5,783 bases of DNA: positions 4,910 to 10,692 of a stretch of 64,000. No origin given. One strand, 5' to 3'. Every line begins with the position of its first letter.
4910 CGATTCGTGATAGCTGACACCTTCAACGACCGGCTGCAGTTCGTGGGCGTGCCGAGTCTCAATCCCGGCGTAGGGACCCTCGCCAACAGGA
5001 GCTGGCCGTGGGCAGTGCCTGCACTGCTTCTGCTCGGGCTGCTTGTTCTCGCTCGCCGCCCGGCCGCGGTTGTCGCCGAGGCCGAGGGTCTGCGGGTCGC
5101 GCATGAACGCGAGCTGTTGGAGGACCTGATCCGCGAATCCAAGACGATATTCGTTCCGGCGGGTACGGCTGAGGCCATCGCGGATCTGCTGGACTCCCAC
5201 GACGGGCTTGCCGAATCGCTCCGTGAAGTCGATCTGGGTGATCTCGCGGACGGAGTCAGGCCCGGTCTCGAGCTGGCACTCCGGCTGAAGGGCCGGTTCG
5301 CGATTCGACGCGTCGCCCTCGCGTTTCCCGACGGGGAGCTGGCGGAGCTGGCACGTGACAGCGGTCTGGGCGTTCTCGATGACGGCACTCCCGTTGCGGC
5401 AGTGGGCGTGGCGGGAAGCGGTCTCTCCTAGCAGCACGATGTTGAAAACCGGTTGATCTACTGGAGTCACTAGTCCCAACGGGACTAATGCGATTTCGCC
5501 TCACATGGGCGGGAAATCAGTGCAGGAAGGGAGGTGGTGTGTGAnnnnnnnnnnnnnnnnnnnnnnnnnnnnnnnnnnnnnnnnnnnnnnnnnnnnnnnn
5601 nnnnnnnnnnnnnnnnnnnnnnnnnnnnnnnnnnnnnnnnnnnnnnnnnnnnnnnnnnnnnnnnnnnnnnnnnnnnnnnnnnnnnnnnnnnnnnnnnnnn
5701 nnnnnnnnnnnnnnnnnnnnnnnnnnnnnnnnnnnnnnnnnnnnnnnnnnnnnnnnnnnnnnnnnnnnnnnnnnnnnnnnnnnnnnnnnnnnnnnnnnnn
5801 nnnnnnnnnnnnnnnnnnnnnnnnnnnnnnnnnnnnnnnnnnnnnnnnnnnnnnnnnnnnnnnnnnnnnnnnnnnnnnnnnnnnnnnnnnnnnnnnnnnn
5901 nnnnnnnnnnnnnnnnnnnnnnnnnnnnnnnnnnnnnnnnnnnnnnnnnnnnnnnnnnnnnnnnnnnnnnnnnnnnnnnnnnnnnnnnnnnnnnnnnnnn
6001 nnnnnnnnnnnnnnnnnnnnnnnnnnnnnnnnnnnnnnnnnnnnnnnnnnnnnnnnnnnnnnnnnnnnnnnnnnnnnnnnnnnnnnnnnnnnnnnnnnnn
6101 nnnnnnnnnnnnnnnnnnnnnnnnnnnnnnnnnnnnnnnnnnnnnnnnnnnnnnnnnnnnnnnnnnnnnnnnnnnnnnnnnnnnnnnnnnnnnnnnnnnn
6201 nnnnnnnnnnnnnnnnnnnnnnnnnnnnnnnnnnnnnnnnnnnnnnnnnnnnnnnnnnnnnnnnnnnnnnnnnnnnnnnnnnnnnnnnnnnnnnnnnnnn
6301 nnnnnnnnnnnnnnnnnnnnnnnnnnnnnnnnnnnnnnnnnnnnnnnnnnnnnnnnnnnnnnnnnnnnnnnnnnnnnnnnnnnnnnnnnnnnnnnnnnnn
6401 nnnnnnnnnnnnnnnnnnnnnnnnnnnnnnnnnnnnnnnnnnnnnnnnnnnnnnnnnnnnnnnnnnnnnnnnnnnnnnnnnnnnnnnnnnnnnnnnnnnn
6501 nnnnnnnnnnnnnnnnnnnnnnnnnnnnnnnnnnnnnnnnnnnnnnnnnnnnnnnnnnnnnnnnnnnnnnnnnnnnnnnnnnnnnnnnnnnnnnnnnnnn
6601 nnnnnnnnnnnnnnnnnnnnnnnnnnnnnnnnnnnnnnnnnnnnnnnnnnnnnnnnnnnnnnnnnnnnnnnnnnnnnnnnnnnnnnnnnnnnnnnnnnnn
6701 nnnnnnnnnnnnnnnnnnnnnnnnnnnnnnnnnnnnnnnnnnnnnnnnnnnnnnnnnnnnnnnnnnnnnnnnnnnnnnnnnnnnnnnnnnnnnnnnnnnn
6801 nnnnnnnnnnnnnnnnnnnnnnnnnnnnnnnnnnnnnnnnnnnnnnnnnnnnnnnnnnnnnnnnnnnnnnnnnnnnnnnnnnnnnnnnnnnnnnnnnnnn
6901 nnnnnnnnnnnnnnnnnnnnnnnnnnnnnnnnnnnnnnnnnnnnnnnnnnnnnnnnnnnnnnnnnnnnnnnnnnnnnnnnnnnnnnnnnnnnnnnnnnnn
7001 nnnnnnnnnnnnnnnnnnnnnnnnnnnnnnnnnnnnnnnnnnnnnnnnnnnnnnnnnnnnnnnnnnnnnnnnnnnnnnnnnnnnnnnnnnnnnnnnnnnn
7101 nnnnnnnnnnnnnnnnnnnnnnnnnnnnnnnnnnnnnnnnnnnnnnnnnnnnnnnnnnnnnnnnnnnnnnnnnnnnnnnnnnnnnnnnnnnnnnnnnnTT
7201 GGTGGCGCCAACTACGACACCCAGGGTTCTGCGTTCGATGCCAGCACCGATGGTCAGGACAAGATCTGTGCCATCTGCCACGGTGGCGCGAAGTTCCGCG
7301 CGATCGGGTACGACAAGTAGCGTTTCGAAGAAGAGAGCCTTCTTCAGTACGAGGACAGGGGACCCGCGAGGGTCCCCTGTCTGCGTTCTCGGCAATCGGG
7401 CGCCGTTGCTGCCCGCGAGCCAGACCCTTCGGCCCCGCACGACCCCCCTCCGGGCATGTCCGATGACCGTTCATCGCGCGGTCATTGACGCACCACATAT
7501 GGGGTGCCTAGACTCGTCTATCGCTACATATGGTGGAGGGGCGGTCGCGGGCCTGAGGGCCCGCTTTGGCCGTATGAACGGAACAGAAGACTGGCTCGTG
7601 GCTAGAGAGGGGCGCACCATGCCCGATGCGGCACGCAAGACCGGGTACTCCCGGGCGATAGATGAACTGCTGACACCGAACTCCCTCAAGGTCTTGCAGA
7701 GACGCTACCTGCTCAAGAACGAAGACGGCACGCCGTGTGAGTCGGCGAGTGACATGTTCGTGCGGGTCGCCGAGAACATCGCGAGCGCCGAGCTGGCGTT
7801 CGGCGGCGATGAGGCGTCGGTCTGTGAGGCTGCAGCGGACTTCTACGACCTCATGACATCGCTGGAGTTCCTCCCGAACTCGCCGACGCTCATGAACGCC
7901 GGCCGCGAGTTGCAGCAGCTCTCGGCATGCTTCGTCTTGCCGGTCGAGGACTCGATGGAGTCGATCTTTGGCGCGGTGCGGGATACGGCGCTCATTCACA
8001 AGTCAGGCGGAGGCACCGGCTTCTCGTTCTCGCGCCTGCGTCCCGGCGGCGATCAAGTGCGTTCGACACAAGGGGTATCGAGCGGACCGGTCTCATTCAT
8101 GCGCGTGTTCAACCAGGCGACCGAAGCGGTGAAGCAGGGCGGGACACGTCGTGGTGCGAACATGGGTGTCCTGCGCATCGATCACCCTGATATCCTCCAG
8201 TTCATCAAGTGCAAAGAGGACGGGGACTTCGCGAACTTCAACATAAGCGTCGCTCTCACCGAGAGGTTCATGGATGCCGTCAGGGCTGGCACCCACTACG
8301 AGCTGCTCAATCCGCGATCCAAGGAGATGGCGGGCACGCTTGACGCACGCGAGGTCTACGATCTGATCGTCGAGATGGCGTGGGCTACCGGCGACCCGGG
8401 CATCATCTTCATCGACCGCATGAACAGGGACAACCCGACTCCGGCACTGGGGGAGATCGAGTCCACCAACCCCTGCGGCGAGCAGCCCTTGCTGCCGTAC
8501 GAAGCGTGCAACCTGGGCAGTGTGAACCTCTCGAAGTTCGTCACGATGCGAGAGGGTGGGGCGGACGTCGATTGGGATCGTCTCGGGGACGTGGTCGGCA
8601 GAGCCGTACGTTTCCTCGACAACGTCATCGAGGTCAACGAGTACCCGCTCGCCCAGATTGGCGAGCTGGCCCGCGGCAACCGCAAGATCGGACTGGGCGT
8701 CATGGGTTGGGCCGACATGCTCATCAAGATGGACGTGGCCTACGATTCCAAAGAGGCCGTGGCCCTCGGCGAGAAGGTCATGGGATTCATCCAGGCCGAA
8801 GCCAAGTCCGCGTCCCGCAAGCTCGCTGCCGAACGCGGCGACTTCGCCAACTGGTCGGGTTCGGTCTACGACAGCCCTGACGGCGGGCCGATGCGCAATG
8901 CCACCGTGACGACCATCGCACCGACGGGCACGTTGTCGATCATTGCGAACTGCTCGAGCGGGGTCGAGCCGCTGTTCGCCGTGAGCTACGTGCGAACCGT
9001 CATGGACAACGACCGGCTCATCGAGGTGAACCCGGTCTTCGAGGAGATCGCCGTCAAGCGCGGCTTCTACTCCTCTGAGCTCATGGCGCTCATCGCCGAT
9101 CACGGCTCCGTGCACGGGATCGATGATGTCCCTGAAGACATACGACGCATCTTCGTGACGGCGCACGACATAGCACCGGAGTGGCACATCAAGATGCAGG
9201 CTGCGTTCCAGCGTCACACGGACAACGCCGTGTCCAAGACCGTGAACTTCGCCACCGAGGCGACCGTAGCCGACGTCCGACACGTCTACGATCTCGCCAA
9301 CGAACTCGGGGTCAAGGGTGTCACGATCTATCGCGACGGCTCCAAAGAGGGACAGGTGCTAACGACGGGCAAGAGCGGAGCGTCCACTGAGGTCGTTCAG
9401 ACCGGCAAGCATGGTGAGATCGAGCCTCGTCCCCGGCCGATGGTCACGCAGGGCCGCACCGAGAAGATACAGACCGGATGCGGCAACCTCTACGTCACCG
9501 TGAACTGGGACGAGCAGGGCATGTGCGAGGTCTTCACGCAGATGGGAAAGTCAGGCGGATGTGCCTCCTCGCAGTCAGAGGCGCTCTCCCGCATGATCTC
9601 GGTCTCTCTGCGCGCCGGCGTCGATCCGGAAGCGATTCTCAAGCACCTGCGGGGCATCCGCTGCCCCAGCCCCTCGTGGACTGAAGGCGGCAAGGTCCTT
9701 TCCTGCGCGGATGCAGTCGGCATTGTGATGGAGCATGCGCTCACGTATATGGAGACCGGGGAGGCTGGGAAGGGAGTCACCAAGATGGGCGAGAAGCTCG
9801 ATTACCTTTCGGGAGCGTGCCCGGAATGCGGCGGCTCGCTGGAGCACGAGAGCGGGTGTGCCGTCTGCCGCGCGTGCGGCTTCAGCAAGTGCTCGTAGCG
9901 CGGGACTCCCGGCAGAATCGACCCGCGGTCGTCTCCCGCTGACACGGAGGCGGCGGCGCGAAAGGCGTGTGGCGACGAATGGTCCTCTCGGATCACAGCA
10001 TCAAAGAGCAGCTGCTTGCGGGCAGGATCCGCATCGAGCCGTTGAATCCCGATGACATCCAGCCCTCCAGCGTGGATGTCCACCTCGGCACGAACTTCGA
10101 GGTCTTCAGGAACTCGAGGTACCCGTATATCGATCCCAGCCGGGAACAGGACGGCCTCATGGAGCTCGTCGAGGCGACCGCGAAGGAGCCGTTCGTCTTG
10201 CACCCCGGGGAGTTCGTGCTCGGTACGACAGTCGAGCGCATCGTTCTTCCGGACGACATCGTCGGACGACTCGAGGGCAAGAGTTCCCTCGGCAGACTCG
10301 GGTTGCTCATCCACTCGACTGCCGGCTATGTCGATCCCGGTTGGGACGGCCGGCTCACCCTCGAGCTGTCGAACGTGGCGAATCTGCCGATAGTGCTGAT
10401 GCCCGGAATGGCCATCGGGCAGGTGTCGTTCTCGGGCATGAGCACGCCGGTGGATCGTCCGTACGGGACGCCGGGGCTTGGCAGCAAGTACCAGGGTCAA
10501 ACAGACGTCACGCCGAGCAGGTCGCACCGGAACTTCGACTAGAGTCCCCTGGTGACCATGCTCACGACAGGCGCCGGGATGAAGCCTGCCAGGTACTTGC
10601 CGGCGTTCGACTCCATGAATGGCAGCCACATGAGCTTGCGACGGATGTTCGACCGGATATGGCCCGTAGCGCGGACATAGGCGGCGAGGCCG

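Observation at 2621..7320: Co-directional GerMN lipoprotein, TPR, NHL propeller and secreted heptahaem cytochrome: candidate Gram-positive-type extracellular electron-transfer module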

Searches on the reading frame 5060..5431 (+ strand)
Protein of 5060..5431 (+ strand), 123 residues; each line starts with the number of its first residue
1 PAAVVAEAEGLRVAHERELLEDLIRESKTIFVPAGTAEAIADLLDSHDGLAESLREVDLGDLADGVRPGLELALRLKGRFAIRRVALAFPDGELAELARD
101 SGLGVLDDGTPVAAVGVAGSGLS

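Call 60: search_protein_families(library=pfam, proteins=[window:5060-5431:+], max_evalue=0.05)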
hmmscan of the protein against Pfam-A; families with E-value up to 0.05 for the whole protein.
window:5060-5431:+ (123 aa): 0 families

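Call 69: predict_structure(alignment_id=A3)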
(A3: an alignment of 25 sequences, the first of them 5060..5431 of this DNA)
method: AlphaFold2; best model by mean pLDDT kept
length: 123 residues; sequences in the alignment: 25
mean_pLDDT: 91.0   pTM: 0.84
mean pLDDT of the five models: 91.0, 90.6, 90.2, 89.9, 89.2
residues with pLDDT >= 90: 98; 70-90: 15; 50-70: 6; < 50: 4
segments of 3 or more residues with pLDDT < 50: 120-123
pLDDT, mean of each block of 10 residues (from residue 1): 95 97 94 98 97 97 96 93 93 96 90 62 43
secondary structure, 60 per line:
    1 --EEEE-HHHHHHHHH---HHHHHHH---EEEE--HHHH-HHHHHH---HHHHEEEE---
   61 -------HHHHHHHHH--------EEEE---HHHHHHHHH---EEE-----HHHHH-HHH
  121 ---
elements in order: E3-6 H8-16 H20-26 E30-33 H36-39 H41-46 H50-53 E54-57 H68-76 E85-88 H92-100 E104-106 H112-116

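Call 72: fold_search(model_id=the predicted structure, library=pdb)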
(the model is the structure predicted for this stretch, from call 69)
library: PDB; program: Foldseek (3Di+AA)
matches with E <= 10: 867; with E <= 0.001: 0
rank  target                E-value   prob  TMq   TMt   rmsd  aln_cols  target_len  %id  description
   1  2hww_C                2.1e-02  0.99  0.55  0.48   7.3       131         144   19  Structure of PIN domain of human SMG6 (released 2006-11-14)
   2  2dok_B                2.9e-02  0.97  0.54  0.42   7.5       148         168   17  Crystal structure of the PIN domain of human EST1A (released 2007-05-01)
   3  2hwx                  2.9e-02  0.96  0.51  0.40   8.3       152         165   16  Structure of human SMG6 E1282C PIN domain mutant. (released 2006-11-14)
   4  1y82_A                3.5e-02  0.93  0.53  0.47   5.2       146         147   16  Conserved hypothetical protein Pfu-367848-001 from Pyrococcus furiosus (released 2005-01-25)
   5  5f4h_B                4.6e-02  0.91  0.47  0.16   7.0       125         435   10  Archael RuvB-like Holiday junction helicase (released 2016-12-21)
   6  2hww_B                4.9e-02  0.90  0.53  0.43   7.9       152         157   18  Structure of PIN domain of human SMG6 (released 2006-11-14)
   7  7mq8_SL               4.9e-02  0.89  0.48  0.34   5.4       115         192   12  Cryo-EM structure of the human SSU processome, state pre-A1 (released 2021-09-22)
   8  9n73_SL               6.7e-02  0.93  0.53  0.46   4.6       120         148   11  SSU processome maturation and disassembly, State G (released 2025-10-29)
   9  2hww_A                6.7e-02  0.85  0.52  0.43   8.5       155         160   17  Structure of PIN domain of human SMG6 (released 2006-11-14)
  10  1ye5_B                7.2e-02  0.63  0.45  0.40   9.3       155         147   12  Crystal structure of hypothetical protein of unknown function from pyrococcus horikoshii OT3 (released 2005-05-17)
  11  6zqg_UX               8.7e-02  0.80  0.47  0.42   5.5       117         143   10  Cryo-EM structure of the 90S pre-ribosome from Saccharomyces cerevisiae, state Dis-C (released 2020-09-23)
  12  6zqd_UX               1.2e-01  0.85  0.52  0.40   4.9       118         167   10  Cryo-EM structure of the 90S pre-ribosome from Saccharomyces cerevisiae, state Post-A1 (released 2020-09-23)
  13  1v96_A                1.3e-01  0.85  0.56  0.49   4.8       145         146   13  Crystal structure of hypothetical protein of unknown function from pyrococcus horikoshii OT3 (released 2005-02-01)
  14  6zqd_JL               1.5e-01  0.44  0.36  0.20   5.4       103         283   16  Cryo-EM structure of the 90S pre-ribosome from Saccharomyces cerevisiae, state Post-A1 (released 2020-09-23)
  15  5wzf_B                1.5e-01  0.25  0.32  0.30  10.3       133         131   17  Crystal structure of Mycobacterium tuberculosis VapC20 (Rv2549c), Sarcin-Ricin loop cleaving toxin (released 2017-10-25)
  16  2dok_A                1.6e-01  0.80  0.52  0.39   8.0       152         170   16  Crystal structure of the PIN domain of human EST1A (released 2007-05-01)
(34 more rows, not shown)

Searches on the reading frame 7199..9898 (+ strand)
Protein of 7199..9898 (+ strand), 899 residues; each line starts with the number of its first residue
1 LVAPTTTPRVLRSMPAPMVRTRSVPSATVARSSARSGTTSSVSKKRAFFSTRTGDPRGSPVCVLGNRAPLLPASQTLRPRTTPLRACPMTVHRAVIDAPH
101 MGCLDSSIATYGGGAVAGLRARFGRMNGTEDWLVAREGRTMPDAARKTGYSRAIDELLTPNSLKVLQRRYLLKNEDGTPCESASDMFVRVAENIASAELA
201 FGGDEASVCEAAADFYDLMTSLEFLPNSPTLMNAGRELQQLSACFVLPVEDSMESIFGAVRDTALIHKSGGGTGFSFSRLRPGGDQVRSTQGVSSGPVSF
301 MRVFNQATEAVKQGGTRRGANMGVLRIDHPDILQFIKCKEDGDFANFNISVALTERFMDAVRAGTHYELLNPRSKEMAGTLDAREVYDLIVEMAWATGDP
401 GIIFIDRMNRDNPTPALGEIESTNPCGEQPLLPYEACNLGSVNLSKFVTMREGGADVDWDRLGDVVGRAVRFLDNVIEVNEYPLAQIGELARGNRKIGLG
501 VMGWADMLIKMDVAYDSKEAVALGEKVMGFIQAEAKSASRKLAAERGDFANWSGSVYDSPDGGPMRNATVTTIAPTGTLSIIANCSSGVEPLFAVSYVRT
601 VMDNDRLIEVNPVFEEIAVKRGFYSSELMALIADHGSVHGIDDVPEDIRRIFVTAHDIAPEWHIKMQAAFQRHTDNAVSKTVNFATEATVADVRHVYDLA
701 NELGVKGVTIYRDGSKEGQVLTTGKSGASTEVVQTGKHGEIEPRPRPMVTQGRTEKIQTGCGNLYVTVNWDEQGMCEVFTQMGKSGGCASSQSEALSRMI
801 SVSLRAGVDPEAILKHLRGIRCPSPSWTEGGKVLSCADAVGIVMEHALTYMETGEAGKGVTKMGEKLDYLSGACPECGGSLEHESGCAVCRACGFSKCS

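Call 3: search_protein_families(library=pfam, proteins=[window:7199-9898:+], max_evalue=0.01)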
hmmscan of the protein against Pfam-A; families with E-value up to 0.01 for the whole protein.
window:7199-9898:+ (899 aa): 3 families
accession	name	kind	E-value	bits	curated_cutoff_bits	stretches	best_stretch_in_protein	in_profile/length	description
PF02867.20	Ribonuc_red_lgC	-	2.1e-134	449.5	23.9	2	242-558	1-345/523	Ribonucleotide reductase, barrel domain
PF00317.26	Ribonuc_red_lgN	-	1.2e-25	89.8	28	1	157-238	2-76/77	Ribonucleotide reductase, all-alpha domain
PF12637.14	TSCPD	-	6.5e-20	71.7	22.8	1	755-847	5-87/88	TSCPD domain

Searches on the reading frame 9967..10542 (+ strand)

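Call 12: search_protein_families(library=pfam, proteins=[window:9967-10542:+], max_evalue=0.00001)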
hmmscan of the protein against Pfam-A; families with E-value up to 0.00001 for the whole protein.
window:9967-10542:+ (191 aa): 3 families
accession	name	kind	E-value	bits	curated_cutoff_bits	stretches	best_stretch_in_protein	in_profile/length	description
PF22769.1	DCD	-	1.5e-47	162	27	1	6-156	1-151/153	dCTP deaminase-like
PF06559.16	DCD_N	-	2.2e-10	41.1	21.4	1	6-156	4-161/164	2'-deoxycytidine 5'-triphosphate deaminase (DCD) N-terminal domain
PF22569.1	DCD_C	-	1.6e-07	31.3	22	1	65-179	67-185/192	2'-deoxycytidine 5'-triphosphate deaminase (DCD), C-terminal domain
